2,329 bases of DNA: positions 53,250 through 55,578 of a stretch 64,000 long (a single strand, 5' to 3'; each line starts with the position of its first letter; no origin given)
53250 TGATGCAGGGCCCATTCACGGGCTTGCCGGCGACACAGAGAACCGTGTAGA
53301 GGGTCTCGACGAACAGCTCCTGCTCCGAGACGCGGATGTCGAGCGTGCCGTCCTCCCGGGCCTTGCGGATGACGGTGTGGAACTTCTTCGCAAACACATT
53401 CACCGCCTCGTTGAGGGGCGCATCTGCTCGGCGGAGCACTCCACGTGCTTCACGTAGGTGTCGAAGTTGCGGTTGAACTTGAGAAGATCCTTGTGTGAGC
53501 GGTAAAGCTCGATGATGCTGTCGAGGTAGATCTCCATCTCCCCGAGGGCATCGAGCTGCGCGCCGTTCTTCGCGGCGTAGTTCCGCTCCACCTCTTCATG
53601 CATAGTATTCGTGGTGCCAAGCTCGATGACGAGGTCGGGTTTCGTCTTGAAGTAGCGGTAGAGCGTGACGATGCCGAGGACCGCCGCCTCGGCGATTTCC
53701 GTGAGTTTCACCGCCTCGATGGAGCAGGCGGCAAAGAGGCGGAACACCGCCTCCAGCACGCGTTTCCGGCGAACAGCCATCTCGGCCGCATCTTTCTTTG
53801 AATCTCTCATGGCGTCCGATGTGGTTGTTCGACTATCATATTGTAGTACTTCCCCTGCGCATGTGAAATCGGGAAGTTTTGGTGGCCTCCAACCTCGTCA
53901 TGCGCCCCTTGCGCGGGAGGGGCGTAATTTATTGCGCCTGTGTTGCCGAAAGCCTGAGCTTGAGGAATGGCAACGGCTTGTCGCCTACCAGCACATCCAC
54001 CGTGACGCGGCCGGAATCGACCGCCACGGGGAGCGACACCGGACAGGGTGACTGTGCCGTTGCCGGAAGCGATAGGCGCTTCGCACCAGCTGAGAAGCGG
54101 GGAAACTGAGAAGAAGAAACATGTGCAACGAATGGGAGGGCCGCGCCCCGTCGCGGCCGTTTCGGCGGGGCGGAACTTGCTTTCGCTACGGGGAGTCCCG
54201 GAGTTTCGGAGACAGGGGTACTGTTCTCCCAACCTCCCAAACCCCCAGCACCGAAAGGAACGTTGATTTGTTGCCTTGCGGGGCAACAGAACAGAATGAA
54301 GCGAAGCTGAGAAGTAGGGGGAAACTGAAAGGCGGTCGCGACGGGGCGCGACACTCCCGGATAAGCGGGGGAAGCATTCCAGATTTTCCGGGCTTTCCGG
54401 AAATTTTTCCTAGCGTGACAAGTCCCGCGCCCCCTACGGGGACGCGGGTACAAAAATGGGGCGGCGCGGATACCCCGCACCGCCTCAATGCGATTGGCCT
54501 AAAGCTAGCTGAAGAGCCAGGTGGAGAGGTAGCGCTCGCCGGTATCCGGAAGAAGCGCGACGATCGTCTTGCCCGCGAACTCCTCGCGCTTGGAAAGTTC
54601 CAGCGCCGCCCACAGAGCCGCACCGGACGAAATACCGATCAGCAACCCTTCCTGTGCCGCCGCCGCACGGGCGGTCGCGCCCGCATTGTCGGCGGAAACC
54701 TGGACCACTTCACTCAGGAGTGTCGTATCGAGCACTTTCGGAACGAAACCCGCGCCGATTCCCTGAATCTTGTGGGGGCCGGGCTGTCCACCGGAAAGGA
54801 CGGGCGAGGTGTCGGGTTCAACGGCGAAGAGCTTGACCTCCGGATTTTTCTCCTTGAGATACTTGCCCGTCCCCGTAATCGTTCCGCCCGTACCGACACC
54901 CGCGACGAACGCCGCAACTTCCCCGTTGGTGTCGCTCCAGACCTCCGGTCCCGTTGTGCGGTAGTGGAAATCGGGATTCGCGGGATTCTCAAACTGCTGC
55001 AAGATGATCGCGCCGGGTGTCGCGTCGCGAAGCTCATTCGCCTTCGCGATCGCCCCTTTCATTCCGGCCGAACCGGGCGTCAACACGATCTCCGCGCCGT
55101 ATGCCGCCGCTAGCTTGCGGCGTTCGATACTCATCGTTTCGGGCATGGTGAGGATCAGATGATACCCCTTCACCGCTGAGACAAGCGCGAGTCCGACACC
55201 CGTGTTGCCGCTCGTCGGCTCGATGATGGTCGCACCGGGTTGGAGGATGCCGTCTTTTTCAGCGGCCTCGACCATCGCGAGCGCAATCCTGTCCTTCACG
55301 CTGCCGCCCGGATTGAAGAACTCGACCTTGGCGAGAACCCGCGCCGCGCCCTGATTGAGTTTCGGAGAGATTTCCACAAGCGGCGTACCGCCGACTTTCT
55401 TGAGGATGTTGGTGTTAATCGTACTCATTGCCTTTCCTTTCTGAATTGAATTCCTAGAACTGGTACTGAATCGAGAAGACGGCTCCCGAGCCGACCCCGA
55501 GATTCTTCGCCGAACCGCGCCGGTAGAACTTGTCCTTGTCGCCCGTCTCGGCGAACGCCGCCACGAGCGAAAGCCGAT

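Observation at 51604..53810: Low-GC AAA ATPase (DUF4143) cassette inserted in frame at the 3' end of a tetR gene, flanked by ~50-bp direct repeats derived from TetR C-termini; neighbouring tetR frameshifted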

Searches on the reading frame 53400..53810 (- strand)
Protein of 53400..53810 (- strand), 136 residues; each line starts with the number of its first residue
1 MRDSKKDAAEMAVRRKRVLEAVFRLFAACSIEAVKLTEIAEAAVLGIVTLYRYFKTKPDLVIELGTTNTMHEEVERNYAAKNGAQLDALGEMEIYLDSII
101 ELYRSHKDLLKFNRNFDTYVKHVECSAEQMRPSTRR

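Call 5: search_protein_families(library=pfam, proteins=[window:53400-53810:-], max_evalue=0.01)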
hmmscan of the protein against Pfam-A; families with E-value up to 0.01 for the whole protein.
window:53400-53810:- (136 aa): 1 family
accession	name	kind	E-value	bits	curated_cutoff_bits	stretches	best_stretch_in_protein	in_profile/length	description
PF00440.29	TetR_N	-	5.3e-08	33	24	1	19-64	2-47/47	Bacterial regulatory proteins, tetR family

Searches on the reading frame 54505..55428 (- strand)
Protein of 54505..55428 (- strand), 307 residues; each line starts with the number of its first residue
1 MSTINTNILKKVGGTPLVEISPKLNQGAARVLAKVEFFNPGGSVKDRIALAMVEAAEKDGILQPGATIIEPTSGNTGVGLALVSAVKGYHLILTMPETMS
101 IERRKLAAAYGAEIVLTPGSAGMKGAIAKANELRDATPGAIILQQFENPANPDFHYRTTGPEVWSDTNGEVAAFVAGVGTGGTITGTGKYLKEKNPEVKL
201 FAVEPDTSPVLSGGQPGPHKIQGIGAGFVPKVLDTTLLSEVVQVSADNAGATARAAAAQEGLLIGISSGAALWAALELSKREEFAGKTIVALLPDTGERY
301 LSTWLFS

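Call 5: search_protein_families(library=pfam, proteins=[window:54505-55428:-], max_evalue=0.01)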
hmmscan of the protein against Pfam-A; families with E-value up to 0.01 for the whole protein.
window:54505-55428:- (307 aa): 1 family
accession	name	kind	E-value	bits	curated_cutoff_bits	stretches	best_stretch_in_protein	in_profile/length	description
PF00291.31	PALP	-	2.1e-73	247.7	35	1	10-295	3-295/295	Pyridoxal-phosphate dependent enzyme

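Call 86: find_encoding_contigs(protein=window:54505-55428:-, flank=5000, max_places=10)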
Protein window:54505-55428:- (307 aa): 2 contigs read that carry it; 2 places shown.
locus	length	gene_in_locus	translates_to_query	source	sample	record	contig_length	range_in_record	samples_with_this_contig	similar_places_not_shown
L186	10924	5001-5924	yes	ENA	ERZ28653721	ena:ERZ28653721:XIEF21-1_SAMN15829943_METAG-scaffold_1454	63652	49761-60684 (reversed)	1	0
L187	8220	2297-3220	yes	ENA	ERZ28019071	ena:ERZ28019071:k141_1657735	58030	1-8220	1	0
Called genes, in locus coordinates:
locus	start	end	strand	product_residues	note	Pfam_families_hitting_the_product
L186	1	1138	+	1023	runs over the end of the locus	PF00069:Pkinase, PF07714:PK_Tyr_Ser-Thr, PF12773:DZR (weak)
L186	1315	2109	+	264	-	PF10418:DHODB_Fe-S_bind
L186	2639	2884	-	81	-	-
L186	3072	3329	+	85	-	PF01053:Cys_Met_Meta_PP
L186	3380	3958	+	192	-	PF00484:Pro_CA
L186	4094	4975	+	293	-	PF11231:DUF3034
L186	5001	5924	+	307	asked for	PF00291:PALP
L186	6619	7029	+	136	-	PF00440:TetR_N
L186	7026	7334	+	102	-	-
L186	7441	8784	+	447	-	PF13173:AAA_14, PF13635:DUF4143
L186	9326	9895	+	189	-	PF00881:Nitroreductase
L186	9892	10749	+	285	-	-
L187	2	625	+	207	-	?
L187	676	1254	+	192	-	PF00484:Pro_CA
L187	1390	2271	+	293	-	PF11231:DUF3034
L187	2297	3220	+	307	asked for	PF00291:PALP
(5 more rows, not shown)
